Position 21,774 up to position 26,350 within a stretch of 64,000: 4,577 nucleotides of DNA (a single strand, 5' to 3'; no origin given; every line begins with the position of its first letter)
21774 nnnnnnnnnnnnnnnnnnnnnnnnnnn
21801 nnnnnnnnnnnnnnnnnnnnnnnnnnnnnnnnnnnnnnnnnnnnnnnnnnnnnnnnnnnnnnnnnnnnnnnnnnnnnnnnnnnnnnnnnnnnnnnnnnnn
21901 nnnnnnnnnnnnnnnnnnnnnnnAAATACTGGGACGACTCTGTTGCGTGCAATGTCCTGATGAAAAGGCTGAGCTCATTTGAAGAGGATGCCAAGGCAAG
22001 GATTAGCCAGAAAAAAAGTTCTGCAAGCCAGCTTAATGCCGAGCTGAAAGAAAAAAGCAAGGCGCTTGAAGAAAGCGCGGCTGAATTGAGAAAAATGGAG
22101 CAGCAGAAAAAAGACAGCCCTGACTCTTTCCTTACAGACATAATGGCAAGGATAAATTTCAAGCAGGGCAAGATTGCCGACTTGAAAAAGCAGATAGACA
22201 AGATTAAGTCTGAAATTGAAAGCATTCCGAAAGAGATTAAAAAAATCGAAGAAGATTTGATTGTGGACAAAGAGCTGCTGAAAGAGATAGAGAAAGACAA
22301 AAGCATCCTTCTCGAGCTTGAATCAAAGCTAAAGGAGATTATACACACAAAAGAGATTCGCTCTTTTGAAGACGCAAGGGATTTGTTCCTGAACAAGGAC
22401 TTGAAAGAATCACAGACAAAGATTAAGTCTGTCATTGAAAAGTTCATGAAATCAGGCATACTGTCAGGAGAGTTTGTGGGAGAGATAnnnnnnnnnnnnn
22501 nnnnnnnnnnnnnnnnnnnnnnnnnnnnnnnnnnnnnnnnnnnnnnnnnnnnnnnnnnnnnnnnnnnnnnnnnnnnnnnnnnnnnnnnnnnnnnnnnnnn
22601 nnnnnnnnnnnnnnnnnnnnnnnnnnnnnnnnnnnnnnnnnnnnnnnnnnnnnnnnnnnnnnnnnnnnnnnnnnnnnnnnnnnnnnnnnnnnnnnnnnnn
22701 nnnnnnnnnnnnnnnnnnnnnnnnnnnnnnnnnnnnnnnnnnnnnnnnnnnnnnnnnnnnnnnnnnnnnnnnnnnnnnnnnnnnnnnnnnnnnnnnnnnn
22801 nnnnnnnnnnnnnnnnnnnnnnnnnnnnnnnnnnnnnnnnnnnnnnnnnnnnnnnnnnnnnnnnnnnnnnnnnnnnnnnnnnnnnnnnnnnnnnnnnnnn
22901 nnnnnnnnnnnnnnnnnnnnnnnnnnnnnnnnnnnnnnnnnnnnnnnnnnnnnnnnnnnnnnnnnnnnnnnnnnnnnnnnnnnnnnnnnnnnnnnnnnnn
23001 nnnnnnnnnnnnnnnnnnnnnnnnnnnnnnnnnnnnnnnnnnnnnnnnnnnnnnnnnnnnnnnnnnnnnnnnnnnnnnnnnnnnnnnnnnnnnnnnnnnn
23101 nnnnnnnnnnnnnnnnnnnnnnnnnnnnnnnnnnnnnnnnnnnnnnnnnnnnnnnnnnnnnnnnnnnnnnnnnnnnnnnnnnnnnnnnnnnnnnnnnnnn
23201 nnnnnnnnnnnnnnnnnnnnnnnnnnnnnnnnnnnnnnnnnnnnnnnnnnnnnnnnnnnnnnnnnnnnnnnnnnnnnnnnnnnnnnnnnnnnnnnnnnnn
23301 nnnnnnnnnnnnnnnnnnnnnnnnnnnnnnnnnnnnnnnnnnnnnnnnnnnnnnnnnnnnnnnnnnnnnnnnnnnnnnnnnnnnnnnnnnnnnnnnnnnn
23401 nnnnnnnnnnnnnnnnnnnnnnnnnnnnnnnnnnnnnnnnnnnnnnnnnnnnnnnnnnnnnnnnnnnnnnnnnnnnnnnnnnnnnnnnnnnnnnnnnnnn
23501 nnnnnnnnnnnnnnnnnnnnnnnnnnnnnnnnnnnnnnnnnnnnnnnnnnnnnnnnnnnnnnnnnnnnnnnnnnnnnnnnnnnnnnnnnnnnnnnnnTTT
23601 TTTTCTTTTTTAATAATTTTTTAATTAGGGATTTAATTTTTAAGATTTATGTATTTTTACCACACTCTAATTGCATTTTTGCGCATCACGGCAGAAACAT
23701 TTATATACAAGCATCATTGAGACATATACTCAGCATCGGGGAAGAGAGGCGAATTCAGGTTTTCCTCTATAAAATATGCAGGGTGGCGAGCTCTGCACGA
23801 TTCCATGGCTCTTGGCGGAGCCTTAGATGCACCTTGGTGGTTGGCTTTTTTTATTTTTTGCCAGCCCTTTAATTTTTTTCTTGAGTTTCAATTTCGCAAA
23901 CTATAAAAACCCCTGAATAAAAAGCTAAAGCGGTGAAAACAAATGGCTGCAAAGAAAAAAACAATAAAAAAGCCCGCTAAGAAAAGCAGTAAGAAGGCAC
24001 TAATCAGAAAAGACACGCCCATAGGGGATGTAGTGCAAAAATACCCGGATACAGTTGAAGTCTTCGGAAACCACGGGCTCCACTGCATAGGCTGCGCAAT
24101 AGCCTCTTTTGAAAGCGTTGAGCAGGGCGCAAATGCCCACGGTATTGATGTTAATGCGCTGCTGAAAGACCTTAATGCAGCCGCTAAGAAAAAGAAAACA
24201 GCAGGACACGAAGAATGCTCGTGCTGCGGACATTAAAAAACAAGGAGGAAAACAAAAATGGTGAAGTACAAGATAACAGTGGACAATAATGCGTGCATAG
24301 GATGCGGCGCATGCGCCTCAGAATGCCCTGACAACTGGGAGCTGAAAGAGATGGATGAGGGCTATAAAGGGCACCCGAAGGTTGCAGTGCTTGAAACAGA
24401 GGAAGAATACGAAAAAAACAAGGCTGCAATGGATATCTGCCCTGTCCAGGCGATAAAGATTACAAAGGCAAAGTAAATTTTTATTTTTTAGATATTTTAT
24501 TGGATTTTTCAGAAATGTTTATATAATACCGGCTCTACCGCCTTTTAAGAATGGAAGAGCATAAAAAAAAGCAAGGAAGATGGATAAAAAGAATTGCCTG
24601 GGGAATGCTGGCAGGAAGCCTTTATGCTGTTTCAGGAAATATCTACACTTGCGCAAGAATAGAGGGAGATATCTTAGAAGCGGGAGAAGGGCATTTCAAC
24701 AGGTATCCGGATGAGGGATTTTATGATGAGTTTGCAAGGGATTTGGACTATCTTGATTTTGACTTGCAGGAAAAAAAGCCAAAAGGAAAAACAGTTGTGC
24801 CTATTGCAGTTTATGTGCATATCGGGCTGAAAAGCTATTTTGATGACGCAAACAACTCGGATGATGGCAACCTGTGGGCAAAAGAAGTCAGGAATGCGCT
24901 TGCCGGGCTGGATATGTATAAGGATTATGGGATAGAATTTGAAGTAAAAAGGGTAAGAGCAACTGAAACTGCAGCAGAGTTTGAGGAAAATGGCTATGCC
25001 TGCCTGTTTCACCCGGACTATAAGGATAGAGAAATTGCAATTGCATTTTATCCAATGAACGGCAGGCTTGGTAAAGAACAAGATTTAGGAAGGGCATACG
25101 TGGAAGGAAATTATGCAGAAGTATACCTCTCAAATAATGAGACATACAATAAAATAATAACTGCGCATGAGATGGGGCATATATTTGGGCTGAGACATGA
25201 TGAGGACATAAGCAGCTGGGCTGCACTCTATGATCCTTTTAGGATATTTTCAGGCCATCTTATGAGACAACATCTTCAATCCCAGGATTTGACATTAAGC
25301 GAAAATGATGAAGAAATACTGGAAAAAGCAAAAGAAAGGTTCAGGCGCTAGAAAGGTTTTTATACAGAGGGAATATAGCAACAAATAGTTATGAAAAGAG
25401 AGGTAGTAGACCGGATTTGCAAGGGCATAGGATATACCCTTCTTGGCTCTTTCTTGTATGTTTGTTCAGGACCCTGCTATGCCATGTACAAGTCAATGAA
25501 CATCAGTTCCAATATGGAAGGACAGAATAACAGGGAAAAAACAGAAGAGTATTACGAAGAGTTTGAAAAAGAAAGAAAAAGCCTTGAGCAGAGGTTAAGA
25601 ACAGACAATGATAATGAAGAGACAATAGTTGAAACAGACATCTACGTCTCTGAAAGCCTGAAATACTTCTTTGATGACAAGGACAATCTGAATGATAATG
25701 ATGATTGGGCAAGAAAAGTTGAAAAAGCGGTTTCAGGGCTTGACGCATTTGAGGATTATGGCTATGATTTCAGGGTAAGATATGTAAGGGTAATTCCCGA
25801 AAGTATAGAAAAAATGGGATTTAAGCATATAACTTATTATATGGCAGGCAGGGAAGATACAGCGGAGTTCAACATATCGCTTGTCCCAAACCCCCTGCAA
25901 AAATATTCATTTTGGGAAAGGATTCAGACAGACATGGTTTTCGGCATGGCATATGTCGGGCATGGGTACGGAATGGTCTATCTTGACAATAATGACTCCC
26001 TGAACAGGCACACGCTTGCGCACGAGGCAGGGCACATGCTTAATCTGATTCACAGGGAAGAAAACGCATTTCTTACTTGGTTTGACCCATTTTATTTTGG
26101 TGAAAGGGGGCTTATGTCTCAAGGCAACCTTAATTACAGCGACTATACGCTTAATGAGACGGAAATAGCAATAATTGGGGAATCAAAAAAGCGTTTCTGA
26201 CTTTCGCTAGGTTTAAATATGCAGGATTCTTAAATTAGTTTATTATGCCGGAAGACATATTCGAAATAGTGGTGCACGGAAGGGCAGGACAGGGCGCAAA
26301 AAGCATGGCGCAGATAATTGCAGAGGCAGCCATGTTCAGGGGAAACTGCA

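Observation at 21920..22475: Cdc48 carries a ~180-aa coiled-coil insertion inside the D1 alpha-helical subdomain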

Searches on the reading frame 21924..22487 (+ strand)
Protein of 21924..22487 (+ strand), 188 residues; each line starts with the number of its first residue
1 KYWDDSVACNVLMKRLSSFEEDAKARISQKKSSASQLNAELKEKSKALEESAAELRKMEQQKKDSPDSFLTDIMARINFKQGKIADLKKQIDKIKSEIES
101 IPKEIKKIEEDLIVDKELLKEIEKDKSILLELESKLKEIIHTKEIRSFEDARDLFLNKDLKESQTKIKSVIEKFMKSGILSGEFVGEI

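Call 40: search_protein_representatives(alignment_id=A3)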
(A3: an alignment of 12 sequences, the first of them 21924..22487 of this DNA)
Query: 12 sequences, 193 profile positions. Proteins with E-value up to 0.001 (for the whole library): 143; up to 1e-10: 10; up to 1e-30: 2. The best 143 are listed.
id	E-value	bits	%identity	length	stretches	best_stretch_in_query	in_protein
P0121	1.8e-46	174.3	-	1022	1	1-193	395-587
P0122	7.5e-33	129.9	-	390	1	1-192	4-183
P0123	1.2e-26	109.6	-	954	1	2-193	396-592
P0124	1.1e-18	83.6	-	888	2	24-193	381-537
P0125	2.6e-16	75.9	-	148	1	2-124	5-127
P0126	5.1e-14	68.4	-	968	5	14-137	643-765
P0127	3.7e-12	62.3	-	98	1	85-171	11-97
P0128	9.4e-12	61.0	-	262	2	22-147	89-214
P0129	1.0e-11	61.0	-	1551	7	82-138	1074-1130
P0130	8.1e-11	58.0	-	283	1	5-180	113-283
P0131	6.4e-10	55.1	-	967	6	23-134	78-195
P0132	7.1e-10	54.9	-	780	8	60-127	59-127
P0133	2.2e-09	53.3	-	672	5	26-112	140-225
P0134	2.3e-09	53.2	-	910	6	69-116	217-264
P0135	2.4e-09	53.2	-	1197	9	80-151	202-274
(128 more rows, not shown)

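Call 52: list_cluster_members(proteins=[P0121, P0123, P0124, P0037, P0084, P0088, P0004, P0023, P0267, P0362])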
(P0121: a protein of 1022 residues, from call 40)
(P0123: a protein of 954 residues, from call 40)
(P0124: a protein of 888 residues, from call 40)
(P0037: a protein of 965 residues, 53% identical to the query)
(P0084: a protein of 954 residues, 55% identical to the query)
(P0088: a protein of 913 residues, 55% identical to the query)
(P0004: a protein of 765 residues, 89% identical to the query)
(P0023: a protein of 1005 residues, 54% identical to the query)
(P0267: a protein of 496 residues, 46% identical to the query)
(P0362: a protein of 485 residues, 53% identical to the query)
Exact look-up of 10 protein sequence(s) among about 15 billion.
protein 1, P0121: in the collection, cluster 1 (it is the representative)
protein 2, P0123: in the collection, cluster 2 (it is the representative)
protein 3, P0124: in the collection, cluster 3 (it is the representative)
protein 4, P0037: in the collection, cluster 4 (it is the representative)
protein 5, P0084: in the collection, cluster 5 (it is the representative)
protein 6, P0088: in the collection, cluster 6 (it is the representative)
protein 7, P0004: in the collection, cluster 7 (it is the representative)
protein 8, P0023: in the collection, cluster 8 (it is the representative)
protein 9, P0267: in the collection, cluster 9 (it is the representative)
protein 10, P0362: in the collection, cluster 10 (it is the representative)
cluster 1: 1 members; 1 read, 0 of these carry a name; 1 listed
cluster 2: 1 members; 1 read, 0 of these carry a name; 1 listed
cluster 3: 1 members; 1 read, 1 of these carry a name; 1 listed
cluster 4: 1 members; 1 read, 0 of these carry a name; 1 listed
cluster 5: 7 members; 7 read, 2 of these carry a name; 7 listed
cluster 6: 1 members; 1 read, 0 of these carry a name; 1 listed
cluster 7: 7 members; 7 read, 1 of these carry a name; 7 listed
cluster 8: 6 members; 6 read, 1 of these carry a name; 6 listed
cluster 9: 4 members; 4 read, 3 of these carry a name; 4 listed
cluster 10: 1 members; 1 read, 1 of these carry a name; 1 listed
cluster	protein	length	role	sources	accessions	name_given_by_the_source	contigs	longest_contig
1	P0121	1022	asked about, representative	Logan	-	-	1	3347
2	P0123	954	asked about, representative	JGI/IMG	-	-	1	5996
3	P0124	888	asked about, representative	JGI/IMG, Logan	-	transitional endoplasmic reticulum ATPase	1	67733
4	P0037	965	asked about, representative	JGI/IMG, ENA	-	-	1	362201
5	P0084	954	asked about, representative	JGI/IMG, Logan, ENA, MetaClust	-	transitional endoplasmic reticulum ATPase | \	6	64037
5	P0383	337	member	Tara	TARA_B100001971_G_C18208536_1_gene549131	strand:- start:622 stop:1635 length:1014 start_codon:yes stop_codon:yes gene_type:complete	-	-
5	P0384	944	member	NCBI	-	-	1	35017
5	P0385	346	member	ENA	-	-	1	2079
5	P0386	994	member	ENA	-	-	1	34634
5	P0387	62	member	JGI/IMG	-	-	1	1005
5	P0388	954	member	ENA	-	-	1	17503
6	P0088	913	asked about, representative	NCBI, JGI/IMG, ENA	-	-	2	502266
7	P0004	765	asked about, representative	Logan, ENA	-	-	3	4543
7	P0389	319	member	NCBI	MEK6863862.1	MAG: AAA family ATPase, partial [Nanoarchaeota archaeon]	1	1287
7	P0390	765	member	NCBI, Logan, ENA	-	-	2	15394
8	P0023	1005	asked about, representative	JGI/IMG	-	-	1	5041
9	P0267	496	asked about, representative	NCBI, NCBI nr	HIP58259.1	MAG TPA: AAA family ATPase, partial [Archaeoglobus profundus] | AAA family ATPase [Archaeoglobus profundus]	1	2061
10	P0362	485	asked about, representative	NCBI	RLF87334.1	AAA family ATPase, partial [Thermococci archaeon]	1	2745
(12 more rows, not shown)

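Call 63: find_encoding_contigs(protein=P0124, flank=8000, max_places=1)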
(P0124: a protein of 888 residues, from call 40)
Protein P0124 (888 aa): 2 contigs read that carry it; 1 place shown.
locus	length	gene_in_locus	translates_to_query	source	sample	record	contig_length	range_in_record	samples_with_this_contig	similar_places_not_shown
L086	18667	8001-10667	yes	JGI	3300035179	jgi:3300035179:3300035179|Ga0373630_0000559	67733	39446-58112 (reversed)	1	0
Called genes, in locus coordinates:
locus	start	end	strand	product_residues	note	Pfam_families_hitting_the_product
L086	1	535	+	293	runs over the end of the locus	PF05681:Fumerase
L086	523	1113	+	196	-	PF05683:Fumerase_C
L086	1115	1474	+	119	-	PF02261:Asp_decarbox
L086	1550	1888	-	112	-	-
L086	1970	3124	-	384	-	PF00083:Sugar_tr (faint), PF07690:MFS_1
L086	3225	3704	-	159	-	PF00072:Response_reg (faint)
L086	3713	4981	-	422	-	PF00275:EPSP_synthase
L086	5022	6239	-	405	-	PF00579:tRNA-synt_1b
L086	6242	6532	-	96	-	PF03819:MazG (weak)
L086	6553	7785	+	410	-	PF01142:TruD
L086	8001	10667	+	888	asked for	PF02359:CDC48_N, PF02933:CDC48_2, PF00004:AAA, PF05496:RuvB_N (weak), PF07724:AAA_2 (weak), PF17862:AAA_lid_3, PF00004:AAA, PF17862:AAA_lid_3, +23 more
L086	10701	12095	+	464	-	PF03853:YjeF_N, PF01256:Carb_kinase, PF02110:HK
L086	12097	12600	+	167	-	PF01966:HD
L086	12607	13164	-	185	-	PF01015:Ribosomal_S3Ae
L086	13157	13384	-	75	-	-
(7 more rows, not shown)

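Call 74: search_protein_families(library=ncbifam, proteins=[window:21924-22487:+], max_evalue=0.1)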
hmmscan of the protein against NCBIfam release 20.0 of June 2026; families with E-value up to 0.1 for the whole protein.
window:21924-22487:+ (188 aa): 8 families
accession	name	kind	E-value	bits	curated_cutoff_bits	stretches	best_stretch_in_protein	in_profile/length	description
NF045487.1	ASRP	equivalog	4.5e-06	25.6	300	1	21-163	145-281/593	archaea-specific SMC-related protein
TIGR04523.1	Mplasa_alph_rch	subfamily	2.9e-05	22.2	270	1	12-112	455-554/745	helix-rich protein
TIGR02169.1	SMC_prok_A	equivalog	4.1e-05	21.5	729.4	1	13-173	705-859/1165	chromosome segregation protein SMC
TIGR02168.1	SMC_prok_B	equivalog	4.7e-05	21.3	567.35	1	20-169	828-978/1181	chromosome segregation protein SMC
NF002572.0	PRK02224.1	equivalog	0.0087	14.4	1087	1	18-171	187-330/888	DNA double-strand break repair ATPase Rad50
NF003034.1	PRK03918.1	equivalog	0.0088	14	700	1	19-172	187-328/878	DNA double-strand break repair ATPase Rad50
NF045780.1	TrlF_fam_ATP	equivalog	0.023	13.4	350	1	15-169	495-658/944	TrlF family AAA-like ATPase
TIGR00962.1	atpA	equivalog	0.024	13.3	484.45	1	30-142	392-496/503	F0F1 ATP synthase subunit alpha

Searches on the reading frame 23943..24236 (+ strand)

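Call 23: search_protein_families(library=pfam, proteins=[window:23943-24236:+], max_evalue=1)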
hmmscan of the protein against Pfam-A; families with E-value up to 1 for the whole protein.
window:23943-24236:+ (97 aa): 2 families
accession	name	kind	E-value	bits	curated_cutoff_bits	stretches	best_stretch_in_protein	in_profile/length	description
PF08984.16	DUF1858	-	1e-19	70.8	32.2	1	21-73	1-58/59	Domain of unknown function (DUF1858)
PF04405.19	ScdA_N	-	0.0024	17.9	32.5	1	24-80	2-55/56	Domain of Unknown function (DUF542)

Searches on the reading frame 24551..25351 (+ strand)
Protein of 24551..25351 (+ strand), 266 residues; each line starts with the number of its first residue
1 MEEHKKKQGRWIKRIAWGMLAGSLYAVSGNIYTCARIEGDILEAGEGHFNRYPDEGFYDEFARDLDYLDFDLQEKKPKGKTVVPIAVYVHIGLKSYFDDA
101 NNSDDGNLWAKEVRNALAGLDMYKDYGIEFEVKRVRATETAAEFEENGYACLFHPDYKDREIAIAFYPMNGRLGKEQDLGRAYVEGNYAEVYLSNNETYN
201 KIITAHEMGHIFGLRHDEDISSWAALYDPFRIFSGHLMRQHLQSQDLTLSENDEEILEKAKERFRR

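Call 23: search_protein_families(library=pfam, proteins=[window:24551-25351:+], max_evalue=1)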
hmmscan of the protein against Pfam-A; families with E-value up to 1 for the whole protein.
window:24551-25351:+ (266 aa): 9 families
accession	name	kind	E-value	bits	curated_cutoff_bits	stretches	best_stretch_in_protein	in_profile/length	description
PF13688.12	Reprolysin_5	-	3.6e-07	31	27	1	178-222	131-163/196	Metallo-peptidase family M12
PF00413.30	Peptidase_M10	-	3.8e-05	24.1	24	1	111-222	25-130/159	Matrixin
PF13574.12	Reprolysin_2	-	7e-05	23.2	27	1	195-222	120-147/195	Metallo-peptidase family M12B Reprolysin-like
PF13583.11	Reprolysin_4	-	0.00026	21.1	22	1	177-221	106-156/203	Metallo-peptidase family M12B Reprolysin-like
PF13582.12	Reprolysin_3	-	0.00051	21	22.4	1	187-217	91-123/123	Metallo-peptidase family M12B Reprolysin-like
PF05572.19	Peptidase_M43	-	0.013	15.9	23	1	164-216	36-84/152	Pregnancy-associated plasma protein-A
PF18732.6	HEPN_AbiA_CTD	-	0.03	14.7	27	1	56-116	38-93/132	HEPN like, Abia C-terminal domain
PF16313.11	DUF4953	-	0.08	12.6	24.2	1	202-218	15-31/316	Met-zincin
PF12388.14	Peptidase_M57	-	0.14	12.3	21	1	195-217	129-150/212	Dual-action HEIGH metallo-peptidase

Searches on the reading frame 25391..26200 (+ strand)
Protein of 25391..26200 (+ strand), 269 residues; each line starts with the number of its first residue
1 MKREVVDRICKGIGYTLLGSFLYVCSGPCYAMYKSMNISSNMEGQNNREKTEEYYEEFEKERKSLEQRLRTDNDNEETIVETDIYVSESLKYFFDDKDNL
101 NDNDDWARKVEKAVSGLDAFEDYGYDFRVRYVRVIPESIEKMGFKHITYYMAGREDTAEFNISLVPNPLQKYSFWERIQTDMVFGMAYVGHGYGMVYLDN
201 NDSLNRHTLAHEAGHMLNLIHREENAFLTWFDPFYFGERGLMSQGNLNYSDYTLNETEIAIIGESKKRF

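Call 23: search_protein_families(library=pfam, proteins=[window:25391-26200:+], max_evalue=1)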
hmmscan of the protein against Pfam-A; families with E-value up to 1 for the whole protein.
window:25391-26200:+ (269 aa): 3 families
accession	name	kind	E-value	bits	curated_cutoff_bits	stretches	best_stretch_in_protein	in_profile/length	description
PF05572.19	Peptidase_M43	-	0.015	15.7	23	1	196-222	57-85/152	Pregnancy-associated plasma protein-A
PF06406.17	StbA_N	-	0.018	15.5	24.6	1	81-140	94-150/158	Plasmid segregation protein ParM, N-terminal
PF14088.11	DUF4268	-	0.15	12.5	27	1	45-122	59-134/140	Domain of unknown function (DUF4268)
